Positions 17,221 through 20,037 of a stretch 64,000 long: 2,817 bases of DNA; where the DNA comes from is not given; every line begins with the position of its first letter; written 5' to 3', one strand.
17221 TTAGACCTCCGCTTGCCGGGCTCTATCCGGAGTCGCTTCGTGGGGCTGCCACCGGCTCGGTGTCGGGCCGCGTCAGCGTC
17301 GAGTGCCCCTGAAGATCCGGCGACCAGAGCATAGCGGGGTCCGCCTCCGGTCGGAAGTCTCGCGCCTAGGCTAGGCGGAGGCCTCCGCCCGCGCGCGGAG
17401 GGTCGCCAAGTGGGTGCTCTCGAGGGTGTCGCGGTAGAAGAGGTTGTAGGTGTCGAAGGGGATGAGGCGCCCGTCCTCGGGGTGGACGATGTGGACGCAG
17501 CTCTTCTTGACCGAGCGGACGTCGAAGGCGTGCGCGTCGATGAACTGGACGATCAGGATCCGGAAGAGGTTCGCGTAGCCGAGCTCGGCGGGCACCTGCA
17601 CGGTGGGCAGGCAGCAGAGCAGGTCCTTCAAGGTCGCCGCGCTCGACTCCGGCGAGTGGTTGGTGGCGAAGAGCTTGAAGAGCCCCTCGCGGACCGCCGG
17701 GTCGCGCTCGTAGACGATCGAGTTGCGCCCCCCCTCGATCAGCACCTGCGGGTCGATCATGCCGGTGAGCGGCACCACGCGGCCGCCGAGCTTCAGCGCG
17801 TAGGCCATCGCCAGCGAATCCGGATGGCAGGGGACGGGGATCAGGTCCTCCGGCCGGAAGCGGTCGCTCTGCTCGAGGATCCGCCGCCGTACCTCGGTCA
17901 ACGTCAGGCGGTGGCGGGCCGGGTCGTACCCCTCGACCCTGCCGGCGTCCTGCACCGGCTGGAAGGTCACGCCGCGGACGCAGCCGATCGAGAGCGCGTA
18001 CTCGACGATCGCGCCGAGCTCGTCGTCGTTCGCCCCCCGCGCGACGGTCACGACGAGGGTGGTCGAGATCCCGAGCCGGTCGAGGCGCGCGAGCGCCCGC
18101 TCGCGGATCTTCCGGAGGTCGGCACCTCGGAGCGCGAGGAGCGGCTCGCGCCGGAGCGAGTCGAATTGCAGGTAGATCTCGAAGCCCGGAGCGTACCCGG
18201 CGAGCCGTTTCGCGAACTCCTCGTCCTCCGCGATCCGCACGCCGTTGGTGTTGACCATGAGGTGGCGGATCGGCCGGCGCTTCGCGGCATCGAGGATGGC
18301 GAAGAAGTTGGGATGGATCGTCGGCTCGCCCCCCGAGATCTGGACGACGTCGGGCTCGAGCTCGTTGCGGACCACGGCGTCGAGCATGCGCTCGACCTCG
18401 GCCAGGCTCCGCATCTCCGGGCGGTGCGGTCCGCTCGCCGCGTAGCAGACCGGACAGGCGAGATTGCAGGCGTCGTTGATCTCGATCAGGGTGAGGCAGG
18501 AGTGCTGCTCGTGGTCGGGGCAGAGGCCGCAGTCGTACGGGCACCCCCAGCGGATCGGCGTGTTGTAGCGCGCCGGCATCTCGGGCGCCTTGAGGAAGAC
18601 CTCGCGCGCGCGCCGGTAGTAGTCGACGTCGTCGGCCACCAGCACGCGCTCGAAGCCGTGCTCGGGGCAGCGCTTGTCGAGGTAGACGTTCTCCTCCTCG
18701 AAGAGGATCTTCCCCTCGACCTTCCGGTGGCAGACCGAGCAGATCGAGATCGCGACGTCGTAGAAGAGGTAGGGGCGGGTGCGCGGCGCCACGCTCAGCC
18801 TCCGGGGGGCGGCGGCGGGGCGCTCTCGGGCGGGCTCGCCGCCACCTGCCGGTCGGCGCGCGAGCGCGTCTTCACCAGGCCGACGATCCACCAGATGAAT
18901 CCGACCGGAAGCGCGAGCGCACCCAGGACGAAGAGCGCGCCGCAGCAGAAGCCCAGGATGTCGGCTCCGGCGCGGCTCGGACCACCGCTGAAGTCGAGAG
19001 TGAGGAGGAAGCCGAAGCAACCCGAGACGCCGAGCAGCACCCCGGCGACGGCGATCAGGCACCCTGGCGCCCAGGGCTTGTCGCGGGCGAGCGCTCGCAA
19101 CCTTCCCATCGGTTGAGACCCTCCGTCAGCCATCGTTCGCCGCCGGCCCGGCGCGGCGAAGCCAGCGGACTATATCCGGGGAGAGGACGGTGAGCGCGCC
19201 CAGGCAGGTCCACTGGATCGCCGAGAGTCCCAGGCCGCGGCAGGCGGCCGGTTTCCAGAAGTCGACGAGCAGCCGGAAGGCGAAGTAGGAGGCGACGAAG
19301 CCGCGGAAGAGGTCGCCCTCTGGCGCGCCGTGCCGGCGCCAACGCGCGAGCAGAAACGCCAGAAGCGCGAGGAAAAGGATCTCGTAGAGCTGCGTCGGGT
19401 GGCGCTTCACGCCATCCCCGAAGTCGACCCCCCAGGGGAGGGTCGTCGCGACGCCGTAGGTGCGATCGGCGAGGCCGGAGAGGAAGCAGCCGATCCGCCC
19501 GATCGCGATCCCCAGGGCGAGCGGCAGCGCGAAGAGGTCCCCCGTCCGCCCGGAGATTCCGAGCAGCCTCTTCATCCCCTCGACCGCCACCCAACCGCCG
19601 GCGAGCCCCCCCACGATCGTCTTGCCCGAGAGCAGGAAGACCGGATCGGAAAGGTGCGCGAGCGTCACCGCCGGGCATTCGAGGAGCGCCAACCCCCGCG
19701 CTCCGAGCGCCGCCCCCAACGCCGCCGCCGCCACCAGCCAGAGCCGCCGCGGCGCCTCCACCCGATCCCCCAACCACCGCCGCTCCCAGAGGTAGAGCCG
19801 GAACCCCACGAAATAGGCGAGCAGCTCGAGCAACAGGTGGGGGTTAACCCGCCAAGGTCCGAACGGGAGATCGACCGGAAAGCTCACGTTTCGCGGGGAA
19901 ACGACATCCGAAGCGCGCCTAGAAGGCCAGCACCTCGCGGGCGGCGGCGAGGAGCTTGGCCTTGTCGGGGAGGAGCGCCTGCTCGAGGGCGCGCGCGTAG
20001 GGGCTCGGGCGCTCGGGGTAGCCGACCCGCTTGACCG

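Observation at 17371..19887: Lgt-like transferase + small Cys/lipobox membrane protein + tetraether-synthase-like radical SAM: candidate undescribed lipid or lipoprotein cross-linking system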

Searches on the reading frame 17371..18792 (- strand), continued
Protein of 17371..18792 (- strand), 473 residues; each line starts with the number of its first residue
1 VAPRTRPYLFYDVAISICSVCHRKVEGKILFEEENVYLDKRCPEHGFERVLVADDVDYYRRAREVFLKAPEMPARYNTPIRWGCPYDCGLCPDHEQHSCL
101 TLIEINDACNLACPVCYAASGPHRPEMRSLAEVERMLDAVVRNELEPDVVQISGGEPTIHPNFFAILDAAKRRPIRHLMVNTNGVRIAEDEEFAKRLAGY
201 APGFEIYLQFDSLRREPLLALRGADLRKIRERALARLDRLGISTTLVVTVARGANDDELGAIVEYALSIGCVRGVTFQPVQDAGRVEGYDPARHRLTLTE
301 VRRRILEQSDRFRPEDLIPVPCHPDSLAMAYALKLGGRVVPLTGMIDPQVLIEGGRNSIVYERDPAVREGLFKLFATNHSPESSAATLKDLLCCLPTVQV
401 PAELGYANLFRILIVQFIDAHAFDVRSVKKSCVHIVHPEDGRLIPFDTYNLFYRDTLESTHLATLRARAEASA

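Call 75: find_homologous_proteins(query=P0137, max_evalue=1e-30)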
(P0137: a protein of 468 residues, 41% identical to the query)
Query P0137 (468 aa): 7648 proteins with E <= 1e-30 among 8000 candidates; the best 120 are listed.
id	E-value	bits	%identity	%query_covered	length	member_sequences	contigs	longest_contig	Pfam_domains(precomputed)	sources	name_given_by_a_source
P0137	0.0e+0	1093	100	100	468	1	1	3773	PF23545.2,PF04055.28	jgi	-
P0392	5.9e-265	897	80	99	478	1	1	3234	PF23545.2,PF04055.28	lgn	-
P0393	3.5e-259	878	78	99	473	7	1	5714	PF23545.2,PF04055.28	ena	-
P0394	2.5e-248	842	76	97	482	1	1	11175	PF23545.2,PF04055.28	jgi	-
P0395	2.8e-241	819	72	99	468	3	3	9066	PF23545.2,PF04055.28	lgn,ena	-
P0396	8.5e-239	811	78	91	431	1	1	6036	PF04055.28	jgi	-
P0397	1.8e-212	724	63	99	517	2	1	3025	PF23545.2,PF04055.28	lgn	-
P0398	1.9e-212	724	66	98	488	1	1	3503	PF23545.2,PF04055.28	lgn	-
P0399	9.8e-210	715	80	80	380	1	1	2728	PF04055.28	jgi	-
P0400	1.0e-209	715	63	97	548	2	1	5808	PF23545.2,PF04055.28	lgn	-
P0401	7.5e-209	712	65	98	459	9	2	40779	PF23545.2,PF04055.28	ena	-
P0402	1.8e-208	711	64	98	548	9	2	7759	PF23545.2,PF04055.28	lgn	-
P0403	2.3e-208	711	65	97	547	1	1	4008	PF23545.2,PF04055.28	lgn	-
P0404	3.5e-206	703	63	98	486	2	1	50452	PF23545.2,PF04055.28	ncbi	-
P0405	2.0e-205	701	63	98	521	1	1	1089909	PF23545.2,PF04055.28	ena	-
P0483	1.8e-173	596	53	98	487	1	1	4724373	PF23545.2,PF04055.28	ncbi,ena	-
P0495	5.2e-172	591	52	98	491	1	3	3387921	PF23545.2,PF04055.28,PF13353.12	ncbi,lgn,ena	-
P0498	1.1e-171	590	52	99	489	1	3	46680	PF23545.2,PF04055.28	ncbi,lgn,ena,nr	ncbi:MAG: radical SAM protein [Chloroflexi bacterium]|nr:radical SAM protein [Chloroflexota bacteriu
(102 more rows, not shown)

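Call 76: find_encoding_contigs(protein=P0483, flank=3500, max_places=1)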
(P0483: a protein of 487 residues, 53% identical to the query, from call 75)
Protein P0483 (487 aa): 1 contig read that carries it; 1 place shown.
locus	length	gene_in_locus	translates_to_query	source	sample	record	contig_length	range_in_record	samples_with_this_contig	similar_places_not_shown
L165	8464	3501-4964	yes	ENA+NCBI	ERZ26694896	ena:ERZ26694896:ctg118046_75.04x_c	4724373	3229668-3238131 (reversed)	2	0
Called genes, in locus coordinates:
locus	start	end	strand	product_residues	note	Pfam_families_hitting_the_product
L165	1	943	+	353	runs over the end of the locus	PF00579:tRNA-synt_1b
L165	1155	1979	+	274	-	PF00459:Inositol_P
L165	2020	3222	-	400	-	PF02515:CoA_transf_3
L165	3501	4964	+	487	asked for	PF23545:Zn_ribbon_HMPTM, PF04055:Radical_SAM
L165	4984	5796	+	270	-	PF13489:Methyltransf_23 (weak), PF13847:Methyltransf_31, PF08241:Methyltransf_11, PF08242:Methyltransf_12, PF13649:Methyltransf_25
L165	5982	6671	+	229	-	PF02660:G3P_acyltransf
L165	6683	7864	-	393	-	-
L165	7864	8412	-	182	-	-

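Call 77: find_encoding_contigs(protein=P0495, flank=3500, max_places=1)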
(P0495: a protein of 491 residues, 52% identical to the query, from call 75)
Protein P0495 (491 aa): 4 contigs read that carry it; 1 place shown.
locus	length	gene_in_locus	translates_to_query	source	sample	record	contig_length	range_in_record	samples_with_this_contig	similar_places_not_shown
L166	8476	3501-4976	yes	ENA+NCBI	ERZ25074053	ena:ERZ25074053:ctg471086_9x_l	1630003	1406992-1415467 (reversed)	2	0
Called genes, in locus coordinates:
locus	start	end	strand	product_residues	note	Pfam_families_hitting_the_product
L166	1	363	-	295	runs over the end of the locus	PF00215:OMPdecase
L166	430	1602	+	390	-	PF01264:Chorismate_synt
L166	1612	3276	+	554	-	PF01202:SKI, PF00465:Fe-ADH (weak), PF13685:Fe-ADH_2, PF01761:DHQ_synthase, PF24621:DHQS_C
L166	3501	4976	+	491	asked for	PF23545:Zn_ribbon_HMPTM, PF13353:Fer4_12 (faint), PF04055:Radical_SAM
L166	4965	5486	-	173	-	PF00293:NUDIX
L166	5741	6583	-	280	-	PF01513:NAD_kinase, PF20143:NAD_kinase_C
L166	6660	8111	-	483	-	PF00361:Proton_antipo_M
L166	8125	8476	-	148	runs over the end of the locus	PF00293:NUDIX, PF14815:NUDIX_4 (faint)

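Call 78: find_encoding_contigs(protein=P0498, flank=3500, max_places=1)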
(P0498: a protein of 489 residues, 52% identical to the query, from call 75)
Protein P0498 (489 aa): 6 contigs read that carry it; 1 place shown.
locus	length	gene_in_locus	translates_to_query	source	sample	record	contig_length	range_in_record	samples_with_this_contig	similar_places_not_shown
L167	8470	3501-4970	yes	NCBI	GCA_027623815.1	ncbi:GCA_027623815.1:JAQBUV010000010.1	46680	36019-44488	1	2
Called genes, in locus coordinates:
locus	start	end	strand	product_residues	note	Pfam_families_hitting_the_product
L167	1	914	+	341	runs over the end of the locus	PF00579:tRNA-synt_1b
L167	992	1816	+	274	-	PF00459:Inositol_P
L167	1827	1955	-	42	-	-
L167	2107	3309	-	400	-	PF02515:CoA_transf_3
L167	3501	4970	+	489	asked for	PF23545:Zn_ribbon_HMPTM, PF04055:Radical_SAM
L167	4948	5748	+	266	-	PF01209:Ubie_methyltran (weak), PF13847:Methyltransf_31, PF08241:Methyltransf_11, PF08242:Methyltransf_12, PF13649:Methyltransf_25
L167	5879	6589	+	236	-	PF02660:G3P_acyltransf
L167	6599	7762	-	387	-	-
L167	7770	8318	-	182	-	-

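Call 79: find_encoding_contigs(protein=P0405, flank=3500, max_places=1)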
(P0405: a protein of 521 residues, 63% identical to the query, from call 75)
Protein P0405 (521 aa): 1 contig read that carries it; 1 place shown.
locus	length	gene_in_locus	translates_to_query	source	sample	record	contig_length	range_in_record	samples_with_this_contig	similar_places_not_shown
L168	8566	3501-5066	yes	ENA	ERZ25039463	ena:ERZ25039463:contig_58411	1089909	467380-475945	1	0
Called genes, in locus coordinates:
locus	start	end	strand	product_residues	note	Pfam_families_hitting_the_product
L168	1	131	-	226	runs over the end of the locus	PF19810:HFX_2341_N (weak)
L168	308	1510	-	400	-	PF24298:DUF7482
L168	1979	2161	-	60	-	-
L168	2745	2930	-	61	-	-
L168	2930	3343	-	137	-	-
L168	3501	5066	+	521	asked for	PF23545:Zn_ribbon_HMPTM, PF04055:Radical_SAM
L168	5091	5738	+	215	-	PF02353:CMAS, PF13489:Methyltransf_23, PF01209:Ubie_methyltran, PF03848:TehB (weak), PF13847:Methyltransf_31, PF08241:Methyltransf_11, PF08242:Methyltransf_12, PF13649:Methyltransf_25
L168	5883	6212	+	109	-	-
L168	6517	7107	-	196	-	PF07992:Pyr_redox_2, PF13738:Pyr_redox_3, PF00070:Pyr_redox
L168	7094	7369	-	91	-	PF07992:Pyr_redox_2, PF00890:FAD_binding_2 (weak), PF12831:FAD_oxidored (weak)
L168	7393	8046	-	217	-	-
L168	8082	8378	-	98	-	PF13462:Thioredoxin_4, PF13098:Thioredoxin_2 (weak)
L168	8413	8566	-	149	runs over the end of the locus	PF13462:Thioredoxin_4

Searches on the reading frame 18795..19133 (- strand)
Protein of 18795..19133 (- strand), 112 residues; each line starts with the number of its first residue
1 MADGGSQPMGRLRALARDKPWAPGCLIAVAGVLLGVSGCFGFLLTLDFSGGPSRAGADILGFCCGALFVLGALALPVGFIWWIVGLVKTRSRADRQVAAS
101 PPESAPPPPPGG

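Call 5: search_protein_families(library=pfam, proteins=[window:18795-19133:-], max_evalue=0.01)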
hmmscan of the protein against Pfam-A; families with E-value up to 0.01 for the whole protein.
window:18795-19133:- (112 aa): 0 families

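Call 6: search_protein_families(library=ncbifam, proteins=[window:18795-19133:-], max_evalue=0.01)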
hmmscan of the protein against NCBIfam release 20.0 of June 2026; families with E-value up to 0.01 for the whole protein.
window:18795-19133:- (112 aa): 0 families

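Call 67: search_protein_families(library=padloc, proteins=[window:18795-19133:-], max_evalue=0.001)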
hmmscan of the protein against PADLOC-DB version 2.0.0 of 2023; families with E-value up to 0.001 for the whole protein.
window:18795-19133:- (112 aa): 0 families

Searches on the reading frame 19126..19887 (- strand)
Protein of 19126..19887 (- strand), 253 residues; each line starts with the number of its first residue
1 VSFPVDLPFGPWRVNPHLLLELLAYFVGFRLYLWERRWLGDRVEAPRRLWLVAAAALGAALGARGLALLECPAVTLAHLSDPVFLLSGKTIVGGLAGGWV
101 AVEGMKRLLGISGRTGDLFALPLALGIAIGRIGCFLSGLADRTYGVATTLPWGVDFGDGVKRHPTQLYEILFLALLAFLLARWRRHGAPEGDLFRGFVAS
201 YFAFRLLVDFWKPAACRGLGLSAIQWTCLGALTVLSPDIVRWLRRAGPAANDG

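Call 5: search_protein_families(library=pfam, proteins=[window:19126-19887:-], max_evalue=0.01)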
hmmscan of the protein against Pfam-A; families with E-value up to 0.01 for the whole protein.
window:19126-19887:- (253 aa): 1 family
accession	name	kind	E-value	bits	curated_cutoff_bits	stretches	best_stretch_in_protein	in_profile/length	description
PF01790.23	LGT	-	5.5e-22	78.7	24.9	1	24-232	17-231/240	Prolipoprotein diacylglyceryl transferase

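Call 6: search_protein_families(library=ncbifam, proteins=[window:19126-19887:-], max_evalue=0.01)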
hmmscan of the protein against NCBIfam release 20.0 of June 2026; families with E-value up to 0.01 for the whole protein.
window:19126-19887:- (253 aa): 6 families
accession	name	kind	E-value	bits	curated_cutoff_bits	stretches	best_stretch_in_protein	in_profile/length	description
NF000778.0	PRK00052.3-4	equivalog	1.2e-12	48.1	334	1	51-227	48-229/252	prolipoprotein diacylglyceryl transferase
TIGR00544.1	lgt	equivalog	4.8e-09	36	118.9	1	52-212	60-234/280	prolipoprotein diacylglyceryl transferase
NF009611.0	PRK13108.1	equivalog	0.00017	20.7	636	1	94-155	110-165/476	prolipoprotein diacylglyceryl transferase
NF000775.0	PRK00052.2-5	equivalog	0.00028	20.3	428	1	129-182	154-210/288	prolipoprotein diacylglyceryl transferase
NF000777.0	PRK00052.3-2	equivalog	0.0018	17.9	558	1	79-149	104-173/310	prolipoprotein diacylglyceryl transferase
NF000784.0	PRK00052.4-5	subfamily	0.0063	15.7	409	0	4-157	3-154/298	prolipoprotein diacylglyceryl transferase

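Call 22: search_solved_structures(query=window:19126-19887:-, max_evalue=1, show_alignments=2)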
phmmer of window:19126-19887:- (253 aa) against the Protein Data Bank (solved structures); distinct sequences matched with E-value up to 1: 1.
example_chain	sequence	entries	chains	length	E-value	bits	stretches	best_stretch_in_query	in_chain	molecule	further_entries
5azb_A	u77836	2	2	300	1.1e-05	28.3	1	51-233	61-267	Prolipoprotein diacylglyceryl transferase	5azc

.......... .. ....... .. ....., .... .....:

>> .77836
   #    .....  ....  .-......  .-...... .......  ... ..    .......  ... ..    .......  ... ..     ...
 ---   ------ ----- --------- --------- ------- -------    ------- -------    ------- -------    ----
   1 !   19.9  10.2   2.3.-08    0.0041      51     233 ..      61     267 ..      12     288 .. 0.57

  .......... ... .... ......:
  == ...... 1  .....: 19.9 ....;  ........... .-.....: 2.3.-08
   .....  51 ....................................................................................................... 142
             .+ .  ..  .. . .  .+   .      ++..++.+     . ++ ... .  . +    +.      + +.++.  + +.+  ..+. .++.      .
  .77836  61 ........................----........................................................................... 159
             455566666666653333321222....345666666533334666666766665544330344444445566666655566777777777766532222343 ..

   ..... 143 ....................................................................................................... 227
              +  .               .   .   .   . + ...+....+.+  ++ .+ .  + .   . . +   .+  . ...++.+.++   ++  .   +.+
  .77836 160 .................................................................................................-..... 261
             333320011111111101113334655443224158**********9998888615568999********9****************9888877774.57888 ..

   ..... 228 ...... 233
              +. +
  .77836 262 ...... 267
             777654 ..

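Call 38: find_related_loci(query=A2, collection=metagenome_contigs, flank=6000)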
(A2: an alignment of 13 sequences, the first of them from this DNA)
Query A2 (253 aa) in metagenome_contigs; peptide patterns used: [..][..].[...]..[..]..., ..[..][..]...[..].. (x = any residue, [..] = any of these).
600 stretches matched a pattern (row limit reached: there are more); 528 encode a relative of the query (tblastn E <= 1e-3); the best 80 are kept; 80 distinct loci.
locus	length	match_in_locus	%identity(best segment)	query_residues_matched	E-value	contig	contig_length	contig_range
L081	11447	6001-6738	70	1-246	3e-86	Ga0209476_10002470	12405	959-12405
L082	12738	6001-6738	56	1-246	7e-83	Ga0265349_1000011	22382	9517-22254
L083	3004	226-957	57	1-244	2e-81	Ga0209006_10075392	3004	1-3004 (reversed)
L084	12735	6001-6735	56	1-244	3e-80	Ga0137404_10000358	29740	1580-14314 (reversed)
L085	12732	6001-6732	56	1-244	1e-79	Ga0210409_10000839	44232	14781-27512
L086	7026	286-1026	56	1-247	3e-79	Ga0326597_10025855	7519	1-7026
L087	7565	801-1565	53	1-252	4e-79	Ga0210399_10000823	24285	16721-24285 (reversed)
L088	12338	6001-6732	56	1-244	4e-79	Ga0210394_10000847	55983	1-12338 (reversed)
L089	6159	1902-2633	59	1-244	7e-79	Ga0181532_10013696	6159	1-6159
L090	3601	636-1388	53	1-251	1e-77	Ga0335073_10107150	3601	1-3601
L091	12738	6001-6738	56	1-246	4e-77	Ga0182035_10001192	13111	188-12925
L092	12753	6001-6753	54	1-251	6e-77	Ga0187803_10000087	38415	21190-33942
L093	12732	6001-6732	59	1-244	1e-76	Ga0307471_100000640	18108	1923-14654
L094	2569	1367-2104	55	1-246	8e-78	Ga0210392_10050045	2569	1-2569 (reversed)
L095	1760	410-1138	57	1-243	4e-79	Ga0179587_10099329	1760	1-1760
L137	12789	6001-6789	52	4-250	2e-67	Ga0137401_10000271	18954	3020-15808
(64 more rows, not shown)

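Call 67: search_protein_families(library=padloc, proteins=[window:19126-19887:-], max_evalue=0.001)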
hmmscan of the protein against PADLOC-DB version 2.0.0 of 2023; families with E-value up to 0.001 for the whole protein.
window:19126-19887:- (253 aa): 0 families
